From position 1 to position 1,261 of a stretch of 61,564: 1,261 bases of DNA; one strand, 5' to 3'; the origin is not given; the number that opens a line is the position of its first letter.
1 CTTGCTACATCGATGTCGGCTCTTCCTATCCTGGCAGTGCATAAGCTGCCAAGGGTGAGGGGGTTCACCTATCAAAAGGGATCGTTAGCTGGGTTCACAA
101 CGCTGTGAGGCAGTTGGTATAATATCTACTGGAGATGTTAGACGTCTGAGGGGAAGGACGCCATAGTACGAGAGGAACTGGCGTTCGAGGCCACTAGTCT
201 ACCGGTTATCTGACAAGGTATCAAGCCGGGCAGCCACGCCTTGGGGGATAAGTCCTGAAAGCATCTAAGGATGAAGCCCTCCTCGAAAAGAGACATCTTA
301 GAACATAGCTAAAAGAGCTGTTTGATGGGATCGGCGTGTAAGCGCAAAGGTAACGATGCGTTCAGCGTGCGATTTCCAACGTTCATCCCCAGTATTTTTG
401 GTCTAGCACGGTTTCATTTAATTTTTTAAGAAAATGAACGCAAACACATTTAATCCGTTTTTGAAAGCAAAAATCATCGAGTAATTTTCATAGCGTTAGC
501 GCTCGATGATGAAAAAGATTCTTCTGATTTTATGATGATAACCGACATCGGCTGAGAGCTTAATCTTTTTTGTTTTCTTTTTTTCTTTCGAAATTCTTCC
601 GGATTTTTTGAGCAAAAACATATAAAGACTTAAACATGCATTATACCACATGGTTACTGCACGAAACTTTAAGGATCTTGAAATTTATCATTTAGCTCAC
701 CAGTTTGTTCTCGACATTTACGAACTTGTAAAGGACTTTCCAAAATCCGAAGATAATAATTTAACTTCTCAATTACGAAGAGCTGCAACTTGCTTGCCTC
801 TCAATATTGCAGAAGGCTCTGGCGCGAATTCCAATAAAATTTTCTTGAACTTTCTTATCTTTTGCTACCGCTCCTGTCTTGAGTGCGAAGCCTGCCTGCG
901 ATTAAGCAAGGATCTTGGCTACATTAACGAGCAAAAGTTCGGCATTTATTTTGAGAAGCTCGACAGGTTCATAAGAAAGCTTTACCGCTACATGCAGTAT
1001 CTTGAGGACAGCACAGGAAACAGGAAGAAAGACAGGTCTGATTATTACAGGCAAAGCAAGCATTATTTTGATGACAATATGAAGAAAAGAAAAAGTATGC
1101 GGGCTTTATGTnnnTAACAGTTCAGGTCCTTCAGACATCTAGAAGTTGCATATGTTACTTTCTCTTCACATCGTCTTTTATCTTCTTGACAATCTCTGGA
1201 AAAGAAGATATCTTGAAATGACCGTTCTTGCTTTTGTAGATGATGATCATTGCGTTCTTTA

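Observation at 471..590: C/D box sRNA just 3' of the 23S rRNA, with a guide complementary to the peptidyl-transferase loop of that 23S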

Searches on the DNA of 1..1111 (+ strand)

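Call 5: search_rna_families(source=window, start=380, end=700, threshold=evalue, max_evalue=10, show_alignments=3)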
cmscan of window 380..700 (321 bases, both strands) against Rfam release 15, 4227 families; matches with E-value up to 10: 47.
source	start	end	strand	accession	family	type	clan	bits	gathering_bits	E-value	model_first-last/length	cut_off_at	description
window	502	557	+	RF01139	sR2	Gene; snRNA; snoRNA; CD-box;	-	24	42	0.0019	1-57/57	no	Small nucleolar RNA sR2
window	501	560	+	RF01618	ceN114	Gene; snRNA; snoRNA; CD-box;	-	23.9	44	0.016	1-63/63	no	Nematode snoRNA ceN114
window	503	556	+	RF01304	sR5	Gene; snRNA; snoRNA; CD-box;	-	23.4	40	0.0016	1-53/53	no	Small nucleolar RNA sR5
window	502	558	+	RF00095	snoPyro_CD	Gene; snRNA; snoRNA; CD-box;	CL00132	20.5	45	0.046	1-58/58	no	Pyrococcus C/D box small nucleolar RNA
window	499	561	+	RF00160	snoZ159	Gene; snRNA; snoRNA; CD-box;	CL00065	19.1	39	0.47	1-86/86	no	Small nucleolar RNA Z159/U59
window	505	556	+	RF01147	sR12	Gene; snRNA; snoRNA; CD-box;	-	18.9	38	0.07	1-52/52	no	Small nucleolar RNA sR12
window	501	559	+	RF01611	ceN108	Gene; snRNA; snoRNA; CD-box;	-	18.6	50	0.19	1-70/70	no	Caenorhabditis snoRNA ceN108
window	501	559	+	RF00069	SNORD24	Gene; snRNA; snoRNA; CD-box;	-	18.6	41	1.5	1-76/76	no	Small nucleolar RNA SNORD24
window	498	560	+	RF00134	snoZ196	Gene; snRNA; snoRNA; CD-box;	CL00054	18.6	55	3.6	1-84/84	no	Small nucleolar RNA Z196/R39/R59 family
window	502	557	+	RF01140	sR20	Gene; snRNA; snoRNA; CD-box;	-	18.5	44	0.14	1-56/56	no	Small nucleolar RNA sR20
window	529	610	+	RF01401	rseX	Gene; sRNA;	-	18.2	50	8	1-94/94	no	rseX Hfq binding RNA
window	500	560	+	RF00206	U54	Gene; snRNA; snoRNA; CD-box;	CL00008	17.2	40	1.5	1-81/81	no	Small nucleolar RNA U54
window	501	559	+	RF00153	SNORD62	Gene; snRNA; snoRNA; CD-box;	CL00068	16.8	39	1.4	1-86/86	no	Small nucleolar RNA SNORD62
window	501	558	+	RF00278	SNORD50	Gene; snRNA; snoRNA; CD-box;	-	16.2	42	1.4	1-72/72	no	Small nucleolar RNA SNORD50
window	502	557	+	RF01133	sR3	Gene; snRNA; snoRNA; CD-box;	-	16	41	0.056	1-55/55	no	Small nucleolar RNA sR3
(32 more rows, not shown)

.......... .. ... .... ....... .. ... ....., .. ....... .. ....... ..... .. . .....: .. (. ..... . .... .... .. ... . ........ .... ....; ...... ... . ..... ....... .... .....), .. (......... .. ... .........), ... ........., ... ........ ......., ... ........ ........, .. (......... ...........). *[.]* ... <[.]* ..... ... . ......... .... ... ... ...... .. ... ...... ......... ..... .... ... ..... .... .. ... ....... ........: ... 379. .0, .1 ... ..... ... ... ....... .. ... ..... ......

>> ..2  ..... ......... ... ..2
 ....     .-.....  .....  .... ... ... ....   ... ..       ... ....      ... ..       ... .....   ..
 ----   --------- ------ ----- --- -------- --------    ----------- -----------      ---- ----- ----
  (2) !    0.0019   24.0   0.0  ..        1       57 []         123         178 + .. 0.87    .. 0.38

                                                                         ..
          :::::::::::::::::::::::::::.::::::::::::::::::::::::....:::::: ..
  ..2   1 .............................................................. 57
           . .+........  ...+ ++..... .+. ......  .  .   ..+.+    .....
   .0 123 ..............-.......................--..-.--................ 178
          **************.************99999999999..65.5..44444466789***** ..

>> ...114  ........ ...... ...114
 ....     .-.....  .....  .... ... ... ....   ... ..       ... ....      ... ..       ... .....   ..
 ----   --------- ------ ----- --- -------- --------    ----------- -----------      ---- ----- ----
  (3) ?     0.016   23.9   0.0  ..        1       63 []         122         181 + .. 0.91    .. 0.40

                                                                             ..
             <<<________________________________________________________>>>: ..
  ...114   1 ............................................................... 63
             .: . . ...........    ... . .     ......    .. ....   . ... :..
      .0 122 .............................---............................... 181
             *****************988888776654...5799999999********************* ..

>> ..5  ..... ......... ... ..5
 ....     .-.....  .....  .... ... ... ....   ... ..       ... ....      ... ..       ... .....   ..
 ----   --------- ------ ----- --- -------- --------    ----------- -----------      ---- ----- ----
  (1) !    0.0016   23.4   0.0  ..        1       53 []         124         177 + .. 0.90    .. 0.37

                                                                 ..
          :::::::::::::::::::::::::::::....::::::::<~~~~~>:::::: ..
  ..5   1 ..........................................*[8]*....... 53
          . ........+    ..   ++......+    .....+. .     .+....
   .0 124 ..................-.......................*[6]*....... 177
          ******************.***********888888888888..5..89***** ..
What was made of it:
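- Checked: In Rfam E-value mode about 35-40 different C/D families align end to end to about 501-559, all below their gathering scores (best: sR2 24 bits, sR5 23.4 bits) (call 5).
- About 35-40 Rfam C/D families align end to end below threshold (call 5).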

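Call 24: search_rna_families(sources=[L083, L085, L086], threshold=gathering)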
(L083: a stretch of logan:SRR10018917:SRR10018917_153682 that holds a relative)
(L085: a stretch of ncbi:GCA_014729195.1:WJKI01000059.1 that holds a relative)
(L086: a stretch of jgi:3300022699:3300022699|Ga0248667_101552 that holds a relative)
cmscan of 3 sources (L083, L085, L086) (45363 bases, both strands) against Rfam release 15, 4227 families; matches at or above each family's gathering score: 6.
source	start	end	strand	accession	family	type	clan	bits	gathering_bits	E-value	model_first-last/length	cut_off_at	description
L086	2779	5830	+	RF02540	LSU_rRNA_archaea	Gene; rRNA;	CL00112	2548.2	50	0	1-2987/2987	no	Archaeal large subunit ribosomal RNA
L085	2724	6495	+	RF02540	LSU_rRNA_archaea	Gene; rRNA;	CL00112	2469.8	50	0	1-2987/2987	no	Archaeal large subunit ribosomal RNA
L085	509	2105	+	RF01959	SSU_rRNA_archaea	Gene; rRNA;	CL00111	1383.8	50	0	1-1478/1478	no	Archaeal small subunit ribosomal RNA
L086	429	2172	+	RF01959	SSU_rRNA_archaea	Gene; rRNA;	CL00111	1314.8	50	0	1-1478/1478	no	Archaeal small subunit ribosomal RNA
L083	1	149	+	RF02540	LSU_rRNA_archaea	Gene; rRNA;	CL00112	110.8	50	6.7e-31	2833-2987/2987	5'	Archaeal large subunit ribosomal RNA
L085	2314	2387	+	RF00005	tRNA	Gene; tRNA;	CL00001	72.6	29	4.3e-14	1-71/71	no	tRNA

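Call 35: search_dna_similar(query=window:1-398:+, collection=ecoli_genomes, mode=distant, max_rows=2)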
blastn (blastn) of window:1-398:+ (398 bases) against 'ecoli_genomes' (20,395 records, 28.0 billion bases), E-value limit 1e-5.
Records with a match: 126; places in all: 141; records where one place covers at least 80% of the query: 0.
Genomes with a match: 126 of 5426; with a place that covers at least 80% of the query: 0. Places per genome that has any: lowest 1, median 1, highest 4. On chromosomes: 139 places; on plasmids: 2.
Best place of each record, by identity: 60-80% 126.
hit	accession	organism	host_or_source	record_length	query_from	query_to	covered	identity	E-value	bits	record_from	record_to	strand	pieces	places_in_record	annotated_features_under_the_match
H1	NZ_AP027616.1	Escherichia coli strain LR-72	Homo sapiens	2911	7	292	72%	68.5%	9e-16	94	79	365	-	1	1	23S ribosomal RNA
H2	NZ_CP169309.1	Escherichia coli strain MFDS1019527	cattle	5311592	2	275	69%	67.7%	4e-7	65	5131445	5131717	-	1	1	23S ribosomal RNA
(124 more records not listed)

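Call 53: get_annotated_region(hit=H2, flank=3000)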
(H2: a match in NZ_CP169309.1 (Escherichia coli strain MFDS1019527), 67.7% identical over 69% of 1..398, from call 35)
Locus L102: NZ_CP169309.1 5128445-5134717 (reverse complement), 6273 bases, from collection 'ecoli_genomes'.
description: Escherichia coli strain MFDS1019527 chromosome, complete genome
organism: Escherichia coli strain MFDS1019527 (NCBI taxid 562)
replicon: chromosome; assembly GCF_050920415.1
host: cattle; source: livestock feces; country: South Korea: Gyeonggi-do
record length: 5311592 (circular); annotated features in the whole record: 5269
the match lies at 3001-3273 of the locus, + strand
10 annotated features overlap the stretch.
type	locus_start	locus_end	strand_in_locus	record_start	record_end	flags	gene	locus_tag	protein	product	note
rRNA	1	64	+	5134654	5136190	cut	-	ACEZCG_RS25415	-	16S ribosomal RNA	-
tRNA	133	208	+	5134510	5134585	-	-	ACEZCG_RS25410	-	tRNA-Ile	-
tRNA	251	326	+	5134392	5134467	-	-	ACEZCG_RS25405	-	tRNA-Ala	-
rRNA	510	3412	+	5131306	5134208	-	-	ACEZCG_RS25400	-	23S ribosomal RNA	-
rRNA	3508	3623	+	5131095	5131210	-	rrf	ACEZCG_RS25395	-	5S ribosomal RNA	-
CDS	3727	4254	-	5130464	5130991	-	mobB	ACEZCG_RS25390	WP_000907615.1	molybdopterin-guanine dinucleotide biosynthesis protein MobB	-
CDS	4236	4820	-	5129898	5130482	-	mobA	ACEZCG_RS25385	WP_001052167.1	molybdenum cofactor guanylyltransferase MobA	-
CDS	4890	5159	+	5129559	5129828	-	yihD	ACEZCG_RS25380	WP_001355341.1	YihD family protein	-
CDS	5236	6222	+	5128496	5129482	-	srkA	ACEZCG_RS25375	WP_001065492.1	stress response kinase SrkA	-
CDS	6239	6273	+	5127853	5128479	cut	dsbA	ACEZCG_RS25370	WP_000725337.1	thiol:disulfide interchange protein DsbA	-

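Call 79: search_rna_families(sources=[L103, L104, L105], threshold=gathering)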
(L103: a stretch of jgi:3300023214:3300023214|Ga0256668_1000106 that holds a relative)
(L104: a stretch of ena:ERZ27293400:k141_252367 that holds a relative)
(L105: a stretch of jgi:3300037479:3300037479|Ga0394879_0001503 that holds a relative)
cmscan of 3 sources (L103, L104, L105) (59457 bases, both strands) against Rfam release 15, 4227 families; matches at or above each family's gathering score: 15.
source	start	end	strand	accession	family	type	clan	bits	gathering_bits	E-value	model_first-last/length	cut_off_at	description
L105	10538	13449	-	RF02540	LSU_rRNA_archaea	Gene; rRNA;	CL00112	2573.5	50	0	1-2987/2987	no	Archaeal large subunit ribosomal RNA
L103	10713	13625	-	RF02540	LSU_rRNA_archaea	Gene; rRNA;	CL00112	2567.7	50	0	1-2987/2987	no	Archaeal large subunit ribosomal RNA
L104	11142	14056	-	RF02540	LSU_rRNA_archaea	Gene; rRNA;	CL00112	2522.1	50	0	1-2987/2987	no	Archaeal large subunit ribosomal RNA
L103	14169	15637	-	RF01959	SSU_rRNA_archaea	Gene; rRNA;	CL00111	1415.2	50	0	1-1478/1478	no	Archaeal small subunit ribosomal RNA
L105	14144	15613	-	RF01959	SSU_rRNA_archaea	Gene; rRNA;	CL00111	1412.9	50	0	1-1478/1478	no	Archaeal small subunit ribosomal RNA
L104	14429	15897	-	RF01959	SSU_rRNA_archaea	Gene; rRNA;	CL00111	1409.8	50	0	1-1478/1478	no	Archaeal small subunit ribosomal RNA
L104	14216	14289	-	RF00005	tRNA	Gene; tRNA;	CL00001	69.4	29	4.3e-13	1-71/71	no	tRNA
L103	16970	17044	-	RF00005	tRNA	Gene; tRNA;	CL00001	65.6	29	4.8e-12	1-71/71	no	tRNA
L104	18847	18917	-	RF00005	tRNA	Gene; tRNA;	CL00001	65.1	29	6.5e-12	1-71/71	no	tRNA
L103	17380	17497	-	RF00005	tRNA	Gene; tRNA;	CL00001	63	29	2.5e-11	1-71/71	no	tRNA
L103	13867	13963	-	RF00005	tRNA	Gene; tRNA;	CL00001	59.1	29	2.9e-10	1-71/71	no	tRNA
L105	13861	13958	-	RF00005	tRNA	Gene; tRNA;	CL00001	56.9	29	1.2e-09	1-71/71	no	tRNA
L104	17647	17760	-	RF00005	tRNA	Gene; tRNA;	CL00001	54.7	29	4.6e-09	1-71/71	no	tRNA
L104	17369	17459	+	RF00005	tRNA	Gene; tRNA;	CL00001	53.5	29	1e-08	1-71/71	no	tRNA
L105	16910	17014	+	RF00005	tRNA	Gene; tRNA;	CL00001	50.1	29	8.5e-08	1-71/71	no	tRNA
